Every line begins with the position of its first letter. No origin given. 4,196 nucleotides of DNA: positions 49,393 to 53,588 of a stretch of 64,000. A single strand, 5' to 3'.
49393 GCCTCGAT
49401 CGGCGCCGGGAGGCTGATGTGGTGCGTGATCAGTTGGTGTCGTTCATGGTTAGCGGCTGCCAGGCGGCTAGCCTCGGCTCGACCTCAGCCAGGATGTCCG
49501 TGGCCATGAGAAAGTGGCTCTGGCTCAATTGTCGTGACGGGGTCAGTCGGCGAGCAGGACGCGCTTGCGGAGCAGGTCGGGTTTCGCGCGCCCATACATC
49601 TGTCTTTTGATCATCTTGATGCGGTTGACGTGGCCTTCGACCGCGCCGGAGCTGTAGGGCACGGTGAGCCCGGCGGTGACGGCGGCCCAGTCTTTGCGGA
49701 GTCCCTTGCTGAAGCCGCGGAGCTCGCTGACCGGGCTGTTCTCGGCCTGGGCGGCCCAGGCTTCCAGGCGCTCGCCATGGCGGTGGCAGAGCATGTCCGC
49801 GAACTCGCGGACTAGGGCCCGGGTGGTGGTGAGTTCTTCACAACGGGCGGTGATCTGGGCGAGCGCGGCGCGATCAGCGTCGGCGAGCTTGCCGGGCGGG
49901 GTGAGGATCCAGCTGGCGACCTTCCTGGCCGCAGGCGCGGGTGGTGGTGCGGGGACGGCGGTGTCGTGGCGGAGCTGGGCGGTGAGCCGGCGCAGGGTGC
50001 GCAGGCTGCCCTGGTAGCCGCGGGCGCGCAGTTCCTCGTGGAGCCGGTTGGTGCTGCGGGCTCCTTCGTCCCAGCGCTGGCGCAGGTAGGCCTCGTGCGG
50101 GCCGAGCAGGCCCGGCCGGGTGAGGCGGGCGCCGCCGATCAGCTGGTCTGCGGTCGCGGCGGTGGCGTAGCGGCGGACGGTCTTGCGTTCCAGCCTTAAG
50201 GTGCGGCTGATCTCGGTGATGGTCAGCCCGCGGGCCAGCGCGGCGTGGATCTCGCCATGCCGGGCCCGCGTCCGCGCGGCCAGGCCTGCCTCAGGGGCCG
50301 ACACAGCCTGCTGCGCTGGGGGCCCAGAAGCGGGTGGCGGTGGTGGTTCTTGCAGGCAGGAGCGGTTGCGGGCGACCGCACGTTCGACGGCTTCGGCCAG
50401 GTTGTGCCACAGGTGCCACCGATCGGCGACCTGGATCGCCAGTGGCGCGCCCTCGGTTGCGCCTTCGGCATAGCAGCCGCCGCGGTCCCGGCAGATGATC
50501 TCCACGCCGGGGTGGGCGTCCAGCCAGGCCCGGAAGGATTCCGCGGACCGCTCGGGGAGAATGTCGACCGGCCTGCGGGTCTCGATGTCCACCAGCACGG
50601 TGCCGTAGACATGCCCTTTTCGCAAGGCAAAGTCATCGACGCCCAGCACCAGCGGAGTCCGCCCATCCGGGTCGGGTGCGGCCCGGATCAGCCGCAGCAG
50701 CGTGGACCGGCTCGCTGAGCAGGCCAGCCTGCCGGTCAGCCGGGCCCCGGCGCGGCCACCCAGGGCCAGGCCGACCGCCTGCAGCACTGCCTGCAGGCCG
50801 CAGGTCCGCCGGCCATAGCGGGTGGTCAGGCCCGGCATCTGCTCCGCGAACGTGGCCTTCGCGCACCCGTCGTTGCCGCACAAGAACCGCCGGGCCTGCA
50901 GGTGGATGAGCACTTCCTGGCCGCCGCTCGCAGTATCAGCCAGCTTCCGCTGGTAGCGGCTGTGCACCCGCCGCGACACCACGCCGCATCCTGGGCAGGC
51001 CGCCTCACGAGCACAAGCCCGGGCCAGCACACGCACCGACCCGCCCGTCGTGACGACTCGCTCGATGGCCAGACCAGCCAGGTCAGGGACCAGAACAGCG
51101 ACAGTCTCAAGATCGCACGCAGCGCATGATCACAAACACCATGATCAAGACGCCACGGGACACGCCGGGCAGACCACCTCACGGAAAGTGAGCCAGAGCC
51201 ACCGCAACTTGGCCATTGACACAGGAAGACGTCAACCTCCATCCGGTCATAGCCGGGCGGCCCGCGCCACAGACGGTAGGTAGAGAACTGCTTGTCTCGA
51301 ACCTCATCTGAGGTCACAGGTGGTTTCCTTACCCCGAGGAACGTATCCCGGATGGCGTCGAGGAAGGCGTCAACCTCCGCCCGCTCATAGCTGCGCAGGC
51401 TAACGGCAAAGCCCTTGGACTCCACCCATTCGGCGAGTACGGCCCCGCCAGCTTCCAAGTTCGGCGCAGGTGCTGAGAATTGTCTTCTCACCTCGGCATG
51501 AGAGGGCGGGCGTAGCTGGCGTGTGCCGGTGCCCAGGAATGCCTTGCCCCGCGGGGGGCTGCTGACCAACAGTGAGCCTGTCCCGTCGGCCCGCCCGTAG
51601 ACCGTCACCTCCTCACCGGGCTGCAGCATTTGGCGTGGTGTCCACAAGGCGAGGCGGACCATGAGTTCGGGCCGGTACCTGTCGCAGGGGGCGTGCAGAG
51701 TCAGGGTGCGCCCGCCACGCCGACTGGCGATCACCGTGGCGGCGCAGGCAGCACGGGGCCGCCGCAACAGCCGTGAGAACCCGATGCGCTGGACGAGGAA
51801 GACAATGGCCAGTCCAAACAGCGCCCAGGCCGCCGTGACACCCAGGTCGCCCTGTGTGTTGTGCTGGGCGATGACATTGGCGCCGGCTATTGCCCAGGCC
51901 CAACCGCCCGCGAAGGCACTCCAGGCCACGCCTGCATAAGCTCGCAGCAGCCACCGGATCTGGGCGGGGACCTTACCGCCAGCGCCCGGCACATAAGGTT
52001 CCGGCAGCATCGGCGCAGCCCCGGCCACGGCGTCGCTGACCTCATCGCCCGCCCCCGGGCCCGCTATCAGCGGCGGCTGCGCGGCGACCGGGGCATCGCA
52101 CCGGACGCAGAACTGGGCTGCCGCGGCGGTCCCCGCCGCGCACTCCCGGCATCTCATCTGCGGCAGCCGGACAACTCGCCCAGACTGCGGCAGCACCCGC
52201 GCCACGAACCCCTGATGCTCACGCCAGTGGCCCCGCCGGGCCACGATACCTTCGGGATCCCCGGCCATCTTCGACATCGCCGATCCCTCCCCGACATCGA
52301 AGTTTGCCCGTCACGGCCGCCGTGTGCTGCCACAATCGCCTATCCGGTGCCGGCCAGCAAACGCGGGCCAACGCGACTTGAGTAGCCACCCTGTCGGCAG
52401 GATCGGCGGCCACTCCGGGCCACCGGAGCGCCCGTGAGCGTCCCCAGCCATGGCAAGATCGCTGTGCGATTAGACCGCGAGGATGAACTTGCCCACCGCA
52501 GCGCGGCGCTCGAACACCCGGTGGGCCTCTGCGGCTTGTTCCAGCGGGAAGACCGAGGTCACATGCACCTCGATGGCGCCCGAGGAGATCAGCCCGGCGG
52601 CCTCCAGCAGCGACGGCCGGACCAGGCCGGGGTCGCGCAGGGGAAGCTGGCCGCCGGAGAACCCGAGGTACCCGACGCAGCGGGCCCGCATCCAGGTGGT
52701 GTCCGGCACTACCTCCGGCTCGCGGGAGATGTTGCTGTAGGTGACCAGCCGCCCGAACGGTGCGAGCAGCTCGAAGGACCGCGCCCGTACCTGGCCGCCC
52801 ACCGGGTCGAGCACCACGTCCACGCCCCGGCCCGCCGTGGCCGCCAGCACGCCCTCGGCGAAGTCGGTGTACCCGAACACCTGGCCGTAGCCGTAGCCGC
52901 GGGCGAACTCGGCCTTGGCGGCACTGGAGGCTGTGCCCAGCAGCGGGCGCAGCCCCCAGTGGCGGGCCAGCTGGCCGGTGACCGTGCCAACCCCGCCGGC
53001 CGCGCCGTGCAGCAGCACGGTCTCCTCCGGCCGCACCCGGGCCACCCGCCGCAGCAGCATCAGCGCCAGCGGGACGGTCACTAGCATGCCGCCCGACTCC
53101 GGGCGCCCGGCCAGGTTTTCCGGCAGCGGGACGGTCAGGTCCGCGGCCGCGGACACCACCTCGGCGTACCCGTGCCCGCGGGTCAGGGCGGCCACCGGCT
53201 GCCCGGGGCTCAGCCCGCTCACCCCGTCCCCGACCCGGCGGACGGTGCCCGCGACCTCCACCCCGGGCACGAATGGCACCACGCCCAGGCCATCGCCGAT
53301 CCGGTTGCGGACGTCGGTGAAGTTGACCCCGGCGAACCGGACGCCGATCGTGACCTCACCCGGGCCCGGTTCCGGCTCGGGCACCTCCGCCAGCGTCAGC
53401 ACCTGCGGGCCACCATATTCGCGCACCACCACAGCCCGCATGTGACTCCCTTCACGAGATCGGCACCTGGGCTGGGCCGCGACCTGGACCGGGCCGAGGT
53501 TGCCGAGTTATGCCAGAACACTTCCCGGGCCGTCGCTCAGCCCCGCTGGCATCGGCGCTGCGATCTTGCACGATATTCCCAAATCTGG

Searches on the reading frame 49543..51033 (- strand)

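Call 80: search_protein_families(library=pfam, proteins=[window:49543-51033:-], max_evalue=0.001)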
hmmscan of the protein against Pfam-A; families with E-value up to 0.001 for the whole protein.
window:49543-51033:- (496 aa): 2 families
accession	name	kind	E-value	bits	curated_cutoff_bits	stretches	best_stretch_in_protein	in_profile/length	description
PF01610.23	DDE_Tnp_ISL3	-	6e-26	92.1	23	2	130-222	1-100/240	Transposase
PF14690.11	Zn_ribbon_ISL3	-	8.8e-11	42.5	25.5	1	10-53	2-45/47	zinc-finger of transposase IS204/IS1001/IS1096/IS1165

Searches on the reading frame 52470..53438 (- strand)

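Call 80: search_protein_families(library=pfam, proteins=[window:52470-53438:-], max_evalue=0.001)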
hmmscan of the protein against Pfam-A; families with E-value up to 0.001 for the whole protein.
window:52470-53438:- (322 aa): 3 families
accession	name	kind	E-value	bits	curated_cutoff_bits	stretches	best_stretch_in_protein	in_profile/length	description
PF13602.12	ADH_zinc_N_2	-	1.3e-21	78.4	27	1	187-320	6-134/134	Zinc-binding dehydrogenase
PF00107.32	ADH_zinc_N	-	8.2e-17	61.8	31.8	1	149-255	1-109/129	Zinc-binding dehydrogenase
PF08240.17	ADH_N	-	4.9e-12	46.4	23.5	1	25-106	1-103/104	Alcohol dehydrogenase GroES-like domain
